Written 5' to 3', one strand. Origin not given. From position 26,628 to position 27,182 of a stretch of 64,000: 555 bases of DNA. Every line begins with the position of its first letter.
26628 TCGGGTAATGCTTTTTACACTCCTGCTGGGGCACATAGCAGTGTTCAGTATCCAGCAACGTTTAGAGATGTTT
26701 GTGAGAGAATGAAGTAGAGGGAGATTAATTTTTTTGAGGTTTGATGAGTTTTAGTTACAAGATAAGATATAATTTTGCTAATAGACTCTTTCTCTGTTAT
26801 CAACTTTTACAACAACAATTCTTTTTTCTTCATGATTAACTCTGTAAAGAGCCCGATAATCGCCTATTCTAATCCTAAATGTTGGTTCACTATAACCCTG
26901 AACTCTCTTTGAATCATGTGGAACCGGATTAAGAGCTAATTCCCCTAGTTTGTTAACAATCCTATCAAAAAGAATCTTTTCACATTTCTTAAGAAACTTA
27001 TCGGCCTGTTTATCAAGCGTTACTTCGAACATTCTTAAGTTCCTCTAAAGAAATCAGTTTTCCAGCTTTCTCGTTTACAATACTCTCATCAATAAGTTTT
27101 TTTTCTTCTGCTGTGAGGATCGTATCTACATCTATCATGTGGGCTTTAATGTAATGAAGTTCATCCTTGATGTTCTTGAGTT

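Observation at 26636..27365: RelE-type toxin-antitoxin cassette bracketed by ~115-bp direct repeats that duplicate the 3' end of a host gene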

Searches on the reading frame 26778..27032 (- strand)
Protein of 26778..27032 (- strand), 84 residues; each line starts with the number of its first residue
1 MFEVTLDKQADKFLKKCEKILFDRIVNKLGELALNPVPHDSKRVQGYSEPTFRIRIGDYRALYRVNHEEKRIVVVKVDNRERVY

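Call 5: search_protein_families(library=pfam, proteins=[window:26778-27032:-], max_evalue=0.01)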
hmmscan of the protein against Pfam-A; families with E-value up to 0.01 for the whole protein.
window:26778-27032:- (84 aa): 1 family
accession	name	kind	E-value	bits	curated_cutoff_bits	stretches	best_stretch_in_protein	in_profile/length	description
PF05016.21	ParE_toxin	-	1.6e-09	38.6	23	1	5-84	2-89/89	ParE toxin of type II toxin-antitoxin system, parDE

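Call 15: find_homologous_proteins(query=window:26781-27032:-)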
Query window:26781-27032:- (84 aa): 88 proteins with E <= 0.001 among 88 candidates.
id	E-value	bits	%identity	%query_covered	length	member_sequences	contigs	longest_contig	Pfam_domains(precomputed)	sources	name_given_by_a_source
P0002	1.7e-48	180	100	100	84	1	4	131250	PF05016.22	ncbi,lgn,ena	-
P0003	4.1e-43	162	88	100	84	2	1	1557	PF05016.22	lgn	-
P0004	4.9e-42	159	87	100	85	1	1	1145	PF05016.22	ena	-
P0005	3.8e-41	156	88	100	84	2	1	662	PF05016.22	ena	-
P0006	7.0e-41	155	86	100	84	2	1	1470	PF05016.22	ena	-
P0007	1.2e-40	155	86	100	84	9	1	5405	PF05016.22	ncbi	-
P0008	1.2e-40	155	85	100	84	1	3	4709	PF05016.22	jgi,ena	-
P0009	2.1e-40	154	85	100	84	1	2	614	PF05016.22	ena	-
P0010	2.8e-40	153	83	100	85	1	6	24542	PF05016.22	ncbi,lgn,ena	-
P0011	3.9e-40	153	83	100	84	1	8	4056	PF05016.22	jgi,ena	-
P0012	5.1e-40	153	85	100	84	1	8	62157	PF05016.22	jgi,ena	jgi:mRNA interferase RelE/StbE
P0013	8.7e-40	152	83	100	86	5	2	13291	PF05016.22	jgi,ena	-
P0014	1.7e-39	151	83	100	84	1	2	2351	PF05016.22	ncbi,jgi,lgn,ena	-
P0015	2.3e-39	151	80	100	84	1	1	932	PF05016.22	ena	-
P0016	2.3e-39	151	81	100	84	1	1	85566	PF05016.22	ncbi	-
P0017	8.0e-39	149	82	100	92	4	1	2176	PF05016.22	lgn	-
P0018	1.2e-38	148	82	100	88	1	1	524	PF05016.22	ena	-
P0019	1.4e-38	148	82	100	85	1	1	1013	PF05016.22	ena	-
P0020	1.4e-38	148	80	100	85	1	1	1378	PF05016.22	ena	-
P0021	1.7e-38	148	80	100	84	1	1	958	PF05016.22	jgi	jgi:mRNA interferase RelE/StbE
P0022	1.9e-38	148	80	100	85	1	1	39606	PF05016.22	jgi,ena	-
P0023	2.9e-38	147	80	100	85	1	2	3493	PF05016.22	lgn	-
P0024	5.1e-38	146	81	100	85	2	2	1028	PF05016.22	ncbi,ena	-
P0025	7.2e-38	146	82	100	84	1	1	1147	PF05016.22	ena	-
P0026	1.1e-37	145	82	100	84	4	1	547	PF05016.22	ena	-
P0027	1.7e-37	145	79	100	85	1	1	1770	PF05016.22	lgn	-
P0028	3.5e-37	144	80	100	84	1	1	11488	PF05016.22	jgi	jgi:mRNA interferase RelE/StbE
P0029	1.1e-35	139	79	100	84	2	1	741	PF05016.22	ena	-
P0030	3.0e-35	137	79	100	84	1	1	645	PF05016.22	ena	-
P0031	3.9e-35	137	73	100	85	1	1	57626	PF05016.22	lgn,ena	-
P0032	1.2e-34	136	71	100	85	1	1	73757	PF05016.22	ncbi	-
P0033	1.9e-34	135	74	100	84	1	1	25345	PF05016.22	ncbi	-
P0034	7.6e-34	133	73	100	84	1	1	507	PF05016.22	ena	-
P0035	2.5e-33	131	71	100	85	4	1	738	PF05016.22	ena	-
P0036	5.7e-33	130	71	100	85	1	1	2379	PF05016.22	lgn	-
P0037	2.3e-32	128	74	100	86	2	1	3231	PF05016.22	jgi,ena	-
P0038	1.2e-31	126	71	100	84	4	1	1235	PF05016.22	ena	-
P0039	1.7e-31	126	70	100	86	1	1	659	PF05016.22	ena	-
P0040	3.3e-31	125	67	100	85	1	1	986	PF05016.22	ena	-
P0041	3.6e-31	124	68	100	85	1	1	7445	PF05016.22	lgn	-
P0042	4.5e-31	124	68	100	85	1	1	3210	PF05016.22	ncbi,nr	ncbi:type II toxin-antitoxin system RelE/ParE family toxin [archaeon]|nr:type II toxin-antitoxin sys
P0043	6.1e-31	124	69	100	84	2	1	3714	PF05016.22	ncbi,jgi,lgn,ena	-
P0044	6.9e-31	124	71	100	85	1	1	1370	PF05016.22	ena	-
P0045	2.5e-30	122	70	100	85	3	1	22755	PF05016.22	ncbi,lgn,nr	ncbi:MAG: type II toxin-antitoxin system RelE/ParE family toxin [Nanoarchaeota archaeon]|nr:type II 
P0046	2.9e-30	122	70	100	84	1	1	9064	PF05016.22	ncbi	-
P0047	3.1e-30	122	71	100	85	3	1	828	PF05016.22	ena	-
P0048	3.7e-30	121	69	100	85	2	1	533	PF05016.22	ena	-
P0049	3.9e-30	121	70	100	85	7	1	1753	PF05016.22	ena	-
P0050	4.9e-30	121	69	100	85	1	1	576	PF05016.22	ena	-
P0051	1.0e-29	120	68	100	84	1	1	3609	PF05016.22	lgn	-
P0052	1.1e-29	120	68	100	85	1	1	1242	PF05016.22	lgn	-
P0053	1.4e-29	119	67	100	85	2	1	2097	PF05016.22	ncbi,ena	-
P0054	1.8e-29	119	63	100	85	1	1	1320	PF05016.22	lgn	-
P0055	2.2e-29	119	67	100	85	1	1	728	PF05016.22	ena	-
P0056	2.5e-29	119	69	100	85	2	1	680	PF05016.22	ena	-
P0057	2.6e-29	119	68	100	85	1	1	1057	PF05016.22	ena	-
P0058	2.7e-29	119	69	100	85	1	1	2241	PF05016.22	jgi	jgi:mRNA-degrading endonuclease RelE of RelBE toxin-antitoxin system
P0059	4.0e-29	118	68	100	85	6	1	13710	PF05016.22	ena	-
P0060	4.6e-29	118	73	100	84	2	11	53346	PF05016.22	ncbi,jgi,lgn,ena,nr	ncbi:MAG TPA: type II toxin-antitoxin system RelE/ParE family toxin [Candidatus Nanoarchaeia archaeo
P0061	1.1e-28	117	65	100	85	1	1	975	PF05016.22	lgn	-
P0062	1.4e-28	116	68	100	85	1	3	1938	PF05016.22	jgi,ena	-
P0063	2.1e-28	116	68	100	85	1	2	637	PF05016.22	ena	-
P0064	1.1e-27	113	65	100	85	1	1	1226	PF05016.22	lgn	-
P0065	1.2e-27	113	64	100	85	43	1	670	PF05016.22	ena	-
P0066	1.9e-27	113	69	93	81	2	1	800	PF05016.22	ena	-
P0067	4.0e-27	112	64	100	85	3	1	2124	PF05016.22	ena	-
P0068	8.1e-27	111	63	100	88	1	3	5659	PF05016.22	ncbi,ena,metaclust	metaclust:\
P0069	4.4e-26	108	63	100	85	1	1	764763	PF05016.22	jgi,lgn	jgi:mRNA interferase RelE/StbE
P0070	6.8e-26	108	64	100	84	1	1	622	PF05016.22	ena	-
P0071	7.4e-26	108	65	100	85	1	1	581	PF05016.22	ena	-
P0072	2.9e-23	99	59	99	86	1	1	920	PF05016.22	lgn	-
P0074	5.4e-23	98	88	61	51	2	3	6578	PF05016.22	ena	-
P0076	3.7e-19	86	57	99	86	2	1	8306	PF05016.22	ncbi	-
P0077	1.1e-18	85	55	99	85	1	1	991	PF05016.22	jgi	jgi:mRNA interferase RelE/StbE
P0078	3.8e-18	83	49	100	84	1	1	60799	PF05016.22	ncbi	-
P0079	2.3e-17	81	51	99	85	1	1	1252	PF05016.22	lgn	-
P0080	2.5e-16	77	51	100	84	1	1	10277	PF05016.22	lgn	-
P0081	1.2e-15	75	43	99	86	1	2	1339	PF05016.22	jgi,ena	-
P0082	5.3e-15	73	50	100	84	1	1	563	PF05016.22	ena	-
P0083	6.1e-15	73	49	100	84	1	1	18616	PF05016.22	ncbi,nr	ncbi:type II toxin-antitoxin system RelE/ParE family toxin [Candidatus Woesearchaeota archaeon]|nr:t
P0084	1.0e-14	72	49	100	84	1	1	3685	PF05016.22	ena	-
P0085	4.2e-14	70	48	100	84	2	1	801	PF05016.22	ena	-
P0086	4.9e-14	70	48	100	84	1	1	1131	PF05016.22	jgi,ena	-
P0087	6.6e-14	70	53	90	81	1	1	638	PF05016.22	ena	-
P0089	4.3e-9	54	52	73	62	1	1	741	PF05016.22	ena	-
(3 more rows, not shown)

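Call 16: search_protein_families(library=ncbifam, proteins=[window:26778-27032:-], max_evalue=0.01)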
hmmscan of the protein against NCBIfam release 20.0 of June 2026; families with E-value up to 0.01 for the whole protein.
window:26778-27032:- (84 aa): 0 families

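Call 17: find_encoding_contigs(protein=P0012, flank=4000, max_places=4)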
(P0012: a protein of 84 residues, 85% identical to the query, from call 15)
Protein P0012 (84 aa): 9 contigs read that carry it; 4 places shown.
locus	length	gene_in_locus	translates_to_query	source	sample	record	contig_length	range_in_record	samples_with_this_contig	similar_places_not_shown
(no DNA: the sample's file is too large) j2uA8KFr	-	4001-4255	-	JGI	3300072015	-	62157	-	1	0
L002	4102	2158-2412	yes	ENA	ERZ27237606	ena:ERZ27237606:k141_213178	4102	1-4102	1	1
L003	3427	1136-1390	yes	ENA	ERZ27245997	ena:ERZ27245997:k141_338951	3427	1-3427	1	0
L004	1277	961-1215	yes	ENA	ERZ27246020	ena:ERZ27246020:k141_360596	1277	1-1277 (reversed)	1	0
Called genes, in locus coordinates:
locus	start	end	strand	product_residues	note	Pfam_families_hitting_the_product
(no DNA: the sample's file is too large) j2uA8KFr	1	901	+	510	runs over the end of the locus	-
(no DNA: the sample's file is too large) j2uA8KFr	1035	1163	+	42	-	-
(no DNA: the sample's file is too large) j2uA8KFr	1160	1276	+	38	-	-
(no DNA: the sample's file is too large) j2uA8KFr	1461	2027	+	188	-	PF01300:Sua5_yciO_yrdC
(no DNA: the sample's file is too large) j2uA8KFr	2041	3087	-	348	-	PF26233:NicX, PF02073:Peptidase_M29 (weak)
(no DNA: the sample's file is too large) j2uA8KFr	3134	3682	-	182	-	-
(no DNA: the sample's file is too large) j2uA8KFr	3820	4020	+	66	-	-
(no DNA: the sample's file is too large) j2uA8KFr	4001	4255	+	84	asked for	PF05016:ParE_toxin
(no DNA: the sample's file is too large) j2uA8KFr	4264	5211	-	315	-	PF17125:Methyltr_RsmF_N, PF01189:Methyltr_RsmB-F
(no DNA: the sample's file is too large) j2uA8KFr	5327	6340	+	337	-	PF00044:Gp_dh_N, PF02800:Gp_dh_C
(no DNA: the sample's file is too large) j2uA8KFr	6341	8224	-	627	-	PF13328:HD_4, PF04607:RelA_SpoT, PF02824:TGS, PF28438:RelA_RIS, PF13291:ACT_4 (weak)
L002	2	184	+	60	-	?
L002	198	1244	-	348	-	PF26233:NicX, PF02073:Peptidase_M29 (weak)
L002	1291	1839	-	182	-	-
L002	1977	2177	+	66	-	-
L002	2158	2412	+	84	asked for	PF05016:ParE_toxin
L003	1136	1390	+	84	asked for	PF05016:ParE_toxin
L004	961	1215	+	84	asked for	PF05016:ParE_toxin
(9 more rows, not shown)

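Call 18: find_encoding_contigs(protein=P0010, flank=4000, max_places=4)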
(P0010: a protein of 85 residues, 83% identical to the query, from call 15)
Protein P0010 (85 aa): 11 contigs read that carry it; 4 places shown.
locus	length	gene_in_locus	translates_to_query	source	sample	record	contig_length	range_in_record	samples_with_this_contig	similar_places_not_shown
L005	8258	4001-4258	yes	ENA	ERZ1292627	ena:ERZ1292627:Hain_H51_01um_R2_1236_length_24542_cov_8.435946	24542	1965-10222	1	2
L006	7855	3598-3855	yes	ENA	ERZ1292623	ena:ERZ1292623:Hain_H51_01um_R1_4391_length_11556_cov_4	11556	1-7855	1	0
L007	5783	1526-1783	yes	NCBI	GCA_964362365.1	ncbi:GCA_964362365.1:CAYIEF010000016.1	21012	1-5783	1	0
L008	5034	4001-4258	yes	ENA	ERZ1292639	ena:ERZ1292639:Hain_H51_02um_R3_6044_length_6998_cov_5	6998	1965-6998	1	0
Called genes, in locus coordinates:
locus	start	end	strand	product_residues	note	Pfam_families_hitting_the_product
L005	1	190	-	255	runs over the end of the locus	PF03372:Exo_endo_phos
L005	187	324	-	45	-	-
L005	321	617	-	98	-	PF01909:NTP_transf_2, PF18765:Polbeta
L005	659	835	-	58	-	-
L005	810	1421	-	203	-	PF06941:NT5C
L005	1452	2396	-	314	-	PF00389:2-Hacid_dh, PF02826:2-Hacid_dh_C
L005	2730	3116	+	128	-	-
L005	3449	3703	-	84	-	-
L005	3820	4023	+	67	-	-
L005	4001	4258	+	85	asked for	PF05016:ParE_toxin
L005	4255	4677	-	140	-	-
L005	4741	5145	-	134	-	PF11969:DcpS_C, PF01230:HIT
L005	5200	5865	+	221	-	PF19368:WHD_AraR, PF21906:WHD_NrtR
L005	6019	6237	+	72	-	-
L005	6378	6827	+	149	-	PF15891:Nuc_deoxyri_tr2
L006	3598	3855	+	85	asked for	PF05016:ParE_toxin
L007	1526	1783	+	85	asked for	PF05016:ParE_toxin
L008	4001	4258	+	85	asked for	PF05016:ParE_toxin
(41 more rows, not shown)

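Call 19: find_encoding_contigs(protein=P0016, flank=4000, max_places=3)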
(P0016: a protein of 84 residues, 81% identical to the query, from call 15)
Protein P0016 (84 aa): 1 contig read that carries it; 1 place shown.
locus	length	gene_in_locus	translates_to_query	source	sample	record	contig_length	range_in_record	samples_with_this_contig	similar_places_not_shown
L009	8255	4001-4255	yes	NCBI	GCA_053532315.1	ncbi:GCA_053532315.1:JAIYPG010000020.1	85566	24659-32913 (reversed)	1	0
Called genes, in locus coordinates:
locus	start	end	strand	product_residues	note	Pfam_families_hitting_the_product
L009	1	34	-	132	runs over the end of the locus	PF04138:GtrA_DPMS_TM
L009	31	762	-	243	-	PF00535:Glycos_transf_2, PF13641:Glyco_tranf_2_3 (weak)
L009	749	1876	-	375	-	PF01041:DegT_DnrJ_EryC1, PF00155:Aminotran_1_2, PF01053:Cys_Met_Meta_PP (weak), PF01212:Beta_elim_lyase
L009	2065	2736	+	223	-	PF00005:ABC_tran (faint), PF02223:Thymidylate_kin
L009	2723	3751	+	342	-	PF00534:Glycos_transf_1, PF13692:Glyco_trans_1_4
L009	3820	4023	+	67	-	-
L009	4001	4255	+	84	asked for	PF05016:ParE_toxin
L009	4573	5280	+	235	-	PF00483:NTP_transferase, PF12804:NTP_transf_3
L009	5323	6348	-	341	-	-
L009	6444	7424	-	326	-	PF00106:adh_short (weak), PF01073:3Beta_HSD, PF01370:Epimerase, PF02719:Polysacc_synt_2, PF04321:RmlD_sub_bind, PF05368:NmrA (weak), PF16363:GDP_Man_Dehyd, PF07993:NAD_binding_4, +1 more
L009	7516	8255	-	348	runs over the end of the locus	PF13439:Glyco_transf_4, PF13579:Glyco_trans_4_4 (weak), PF20706:GT4-conflict (weak), PF00534:Glycos_transf_1, PF13692:Glyco_trans_1_4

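Call 20: find_encoding_contigs(protein=P0007, flank=4000, max_places=3)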
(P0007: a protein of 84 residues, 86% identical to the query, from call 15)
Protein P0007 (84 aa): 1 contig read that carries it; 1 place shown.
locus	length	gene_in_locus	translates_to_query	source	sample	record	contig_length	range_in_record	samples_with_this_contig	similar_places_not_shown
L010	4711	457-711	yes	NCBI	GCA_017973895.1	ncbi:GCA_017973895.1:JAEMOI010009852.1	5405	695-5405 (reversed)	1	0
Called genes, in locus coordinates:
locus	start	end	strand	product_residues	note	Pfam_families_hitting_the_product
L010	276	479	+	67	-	-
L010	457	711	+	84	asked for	PF05016:ParE_toxin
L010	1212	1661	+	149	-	-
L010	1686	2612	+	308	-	-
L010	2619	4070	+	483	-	PF00437:T2SSE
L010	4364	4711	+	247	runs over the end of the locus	PF00482:T2SSF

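Call 30: find_related_loci(query=A5, collection=genome_contigs, flank=3000)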
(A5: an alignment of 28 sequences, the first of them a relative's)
Query A5 (84 aa) in genome_contigs; peptide patterns used: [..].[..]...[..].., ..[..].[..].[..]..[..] (x = any residue, [..] = any of these).
311 stretches matched a pattern; 284 encode a relative of the query (tblastn E <= 1e-3); the best 80 are kept; 80 distinct loci.
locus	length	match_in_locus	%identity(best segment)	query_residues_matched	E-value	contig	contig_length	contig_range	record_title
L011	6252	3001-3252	85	1-84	1e-46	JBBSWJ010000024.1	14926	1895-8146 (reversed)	MAG: Nanoarchaeota archaeon isolate H51-bin140_1 H51_bin140_1_000000000024, whole genome shotgun sequence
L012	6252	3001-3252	85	1-84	1e-45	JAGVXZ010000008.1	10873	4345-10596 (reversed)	Candidatus Woesearchaeota archaeon isolate RIFCSPHIGHO2_12_FULL_30_20 rifcsphigho2_12_scaffold_10715, whole genome shotg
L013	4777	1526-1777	83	1-84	3e-45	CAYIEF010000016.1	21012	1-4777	MAG TPA_asm: uncultured Methanosarcinales archaeon isolate ERP119705_co19_172 genome assembly, contig: NODE_2016_length_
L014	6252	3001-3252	73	1-84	2e-37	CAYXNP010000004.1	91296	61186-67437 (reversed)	MAG TPA_asm: Candidatus Woesearchaeota archaeon isolate SRP050083_co1_23 genome assembly, contig: NODE_42_length_91296_c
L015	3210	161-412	68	1-84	1e-36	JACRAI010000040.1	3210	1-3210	MAG: archaeon isolate NC_groundwater_1589_Pr3_B-0.1um_32_8 SR-2_scaffold_141_1143893, whole genome shotgun sequence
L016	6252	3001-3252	69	1-84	2e-36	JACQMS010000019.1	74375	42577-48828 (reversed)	MAG: Candidatus Woesearchaeota archaeon isolate NC_groundwater_1235_Ag_S-0.1um_37_158 S_p1_S3_coassembly_k141_1306406, w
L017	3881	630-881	70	1-84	4e-36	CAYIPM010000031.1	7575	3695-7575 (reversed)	MAG TPA_asm: Candidatus Woesearchaeota archaeon isolate ERP119705_co25_79 genome assembly, contig: NODE_10382_length_757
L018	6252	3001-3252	70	1-84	6e-36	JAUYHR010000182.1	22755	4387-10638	MAG: Nanoarchaeota archaeon isolate C24_maxbin.164_sub C24_k141_265220, whole genome shotgun sequence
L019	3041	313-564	70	1-84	1e-35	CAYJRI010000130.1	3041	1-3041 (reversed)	MAG TPA_asm: Candidatus Woesearchaeota archaeon isolate ERP125453_co1_307 genome assembly, contig: NODE_47489_length_304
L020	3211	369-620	70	1-84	3e-35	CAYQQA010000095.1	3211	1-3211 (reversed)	MAG TPA_asm: Candidatus Woesearchaeota archaeon isolate SRP141376_co3_6 genome assembly, contig: NODE_73520_length_3211_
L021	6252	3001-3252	73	1-84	2e-35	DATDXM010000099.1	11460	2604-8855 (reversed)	MAG TPA_asm: Candidatus Nanoarchaeia archaeon isolate SMAG_U8139 k141_1714323, whole genome shotgun sequence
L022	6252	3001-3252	68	1-84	2e-34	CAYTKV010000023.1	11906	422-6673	MAG TPA_asm: Candidatus Woesearchaeota archaeon isolate SRP269290_co3_959 genome assembly, contig: NODE_6571_length_1190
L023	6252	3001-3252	67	1-84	8e-34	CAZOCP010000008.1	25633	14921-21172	MAG TPA_asm: Candidatus Woesearchaeota archaeon isolate SRP178908_co2_32 genome assembly, contig: NODE_651_length_25633_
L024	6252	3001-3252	65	1-84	5e-33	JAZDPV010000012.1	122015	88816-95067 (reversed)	MAG: archaeon isolate MEGAHIT-group-0.861 k141_1627354, whole genome shotgun sequence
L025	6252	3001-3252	58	1-84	2e-32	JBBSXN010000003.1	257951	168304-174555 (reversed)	MAG: Nanoarchaeota archaeon isolate H43-bin083_1 H43_bin083_1_000000000003, whole genome shotgun sequence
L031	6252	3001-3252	60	1-84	3e-30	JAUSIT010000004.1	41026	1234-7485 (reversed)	MAG: Nanoarchaeota archaeon isolate E14_metabat.bin.268 E14_k141_253182, whole genome shotgun sequence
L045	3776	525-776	46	1-84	2e-24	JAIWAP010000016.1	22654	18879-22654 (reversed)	MAG: Methanobacteriota archaeon isolate SFP3_US_04_8 NODE_329_length_22654_cov_34.813750, whole genome shotgun sequence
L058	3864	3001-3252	53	1-84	6e-23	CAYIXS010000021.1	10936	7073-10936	MAG TPA_asm: Candidatus Woesearchaeota archaeon isolate ERP119705_co6_524 genome assembly, contig: NODE_7987_length_1093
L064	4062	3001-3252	51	1-84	9e-25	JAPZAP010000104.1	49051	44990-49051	MAG: Candidatus Methanoperedens sp. isolate SR-VP_0-2cm_41_45 SR-VP_0-2_scaffold_141_628372, whole genome shotgun sequen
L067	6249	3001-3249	48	1-84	8e-22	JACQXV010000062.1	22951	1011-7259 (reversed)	MAG: Candidatus Woesearchaeota archaeon isolate NC_groundwater_1524_Pr4_B-0.1um_47_4 SR1-18-B1_scaffold_137635, whole ge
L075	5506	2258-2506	50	2-84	2e-20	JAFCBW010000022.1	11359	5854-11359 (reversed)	MAG: Candidatus Nanohalarchaeota archaeon isolate AB_03_Bin_175 AB_03_Bin_175_scaffold_5878, whole genome shotgun sequen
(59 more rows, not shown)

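Call 31: find_related_loci(query=A5, collection=metagenome_contigs, flank=3000)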
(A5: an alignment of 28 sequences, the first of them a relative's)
Query A5 (84 aa) in metagenome_contigs; peptide patterns used: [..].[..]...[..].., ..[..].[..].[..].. (x = any residue, [..] = any of these).
600 stretches matched a pattern (row limit reached: there are more); 482 encode a relative of the query (tblastn E <= 1e-3); the best 80 are kept; 80 distinct loci.
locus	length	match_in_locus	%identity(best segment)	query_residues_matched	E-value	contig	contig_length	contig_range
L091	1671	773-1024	86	1-84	2e-47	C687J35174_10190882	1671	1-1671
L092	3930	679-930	86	1-84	1e-46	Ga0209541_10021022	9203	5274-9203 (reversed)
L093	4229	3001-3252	85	1-84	7e-46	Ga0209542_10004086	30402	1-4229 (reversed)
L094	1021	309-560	83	1-84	3e-47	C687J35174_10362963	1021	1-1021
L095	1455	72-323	83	1-84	5e-46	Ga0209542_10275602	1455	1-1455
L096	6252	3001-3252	82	1-84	4e-44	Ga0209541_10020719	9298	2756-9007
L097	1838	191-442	81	1-84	4e-44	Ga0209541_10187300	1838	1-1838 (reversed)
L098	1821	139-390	74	1-84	5e-39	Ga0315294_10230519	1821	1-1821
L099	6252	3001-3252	73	1-84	1e-37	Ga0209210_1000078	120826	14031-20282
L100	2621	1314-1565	70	1-84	2e-36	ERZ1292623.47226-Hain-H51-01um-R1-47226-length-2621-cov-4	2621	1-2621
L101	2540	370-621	68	1-84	2e-36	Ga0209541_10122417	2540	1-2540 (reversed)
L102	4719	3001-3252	68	1-84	5e-36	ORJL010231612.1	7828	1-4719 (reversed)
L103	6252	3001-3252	69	1-84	3e-36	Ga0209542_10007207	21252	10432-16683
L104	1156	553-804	65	1-84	3e-36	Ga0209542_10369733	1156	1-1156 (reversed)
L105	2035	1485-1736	68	1-84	6e-35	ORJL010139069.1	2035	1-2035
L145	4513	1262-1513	49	1-84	4e-23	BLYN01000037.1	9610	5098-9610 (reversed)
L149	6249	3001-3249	47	2-84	1e-22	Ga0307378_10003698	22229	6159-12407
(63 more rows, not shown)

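Call 47: search_solved_structures(query=window:26781-27032:-, max_evalue=0.01)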
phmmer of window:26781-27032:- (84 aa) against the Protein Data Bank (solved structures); distinct sequences matched with E-value up to 0.01: 2.
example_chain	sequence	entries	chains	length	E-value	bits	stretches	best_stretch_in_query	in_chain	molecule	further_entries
1wmi_A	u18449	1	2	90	1.9e-06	31.4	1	2-84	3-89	hypothetical protein PHS013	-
3g5o_B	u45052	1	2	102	0.00014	25.4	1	20-84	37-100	Uncharacterized protein Rv2866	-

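Call 49: find_homologous_proteins(query=L011:1216-2688:-, max_evalue=1e-100)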
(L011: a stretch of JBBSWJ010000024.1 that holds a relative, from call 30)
Query L011:1216-2688:- (491 aa): 7981 proteins with E <= 1e-100 among 8000 candidates; the best 120 are listed.
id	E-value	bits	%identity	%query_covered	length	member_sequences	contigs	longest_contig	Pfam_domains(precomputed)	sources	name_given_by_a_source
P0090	0.0e+0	1122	100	100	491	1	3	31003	PF01139.23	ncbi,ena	ncbi:MAG: RtcB family protein [Nanoarchaeota archaeon]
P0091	2.0e-249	847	74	99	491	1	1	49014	PF01139.23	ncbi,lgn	-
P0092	4.2e-249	846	-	-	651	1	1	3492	PF01139.23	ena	-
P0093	1.5e-239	814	72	98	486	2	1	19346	PF01139.23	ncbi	-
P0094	1.5e-234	798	69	100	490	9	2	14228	PF01139.23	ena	-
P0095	1.2e-233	795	69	99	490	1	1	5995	PF01139.23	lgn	-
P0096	4.8e-233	793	71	98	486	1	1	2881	PF01139.23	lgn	-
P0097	1.1e-232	791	70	99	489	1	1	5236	PF01139.23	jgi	-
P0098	3.3e-232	790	70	98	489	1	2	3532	PF01139.23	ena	-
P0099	7.1e-232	789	70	98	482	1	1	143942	PF01139.23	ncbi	ncbi:RtcB family protein [Candidatus Aenigmatarchaeota archaeon]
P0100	4.5e-231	786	70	98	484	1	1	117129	PF01139.23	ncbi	-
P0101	4.6e-230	783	71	98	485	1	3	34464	PF01139.23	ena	-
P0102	3.7e-229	780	70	98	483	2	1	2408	PF01139.23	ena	-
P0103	1.8e-228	777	69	98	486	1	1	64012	PF01139.23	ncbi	-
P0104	4.4e-228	776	70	98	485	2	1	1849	PF01139.23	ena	-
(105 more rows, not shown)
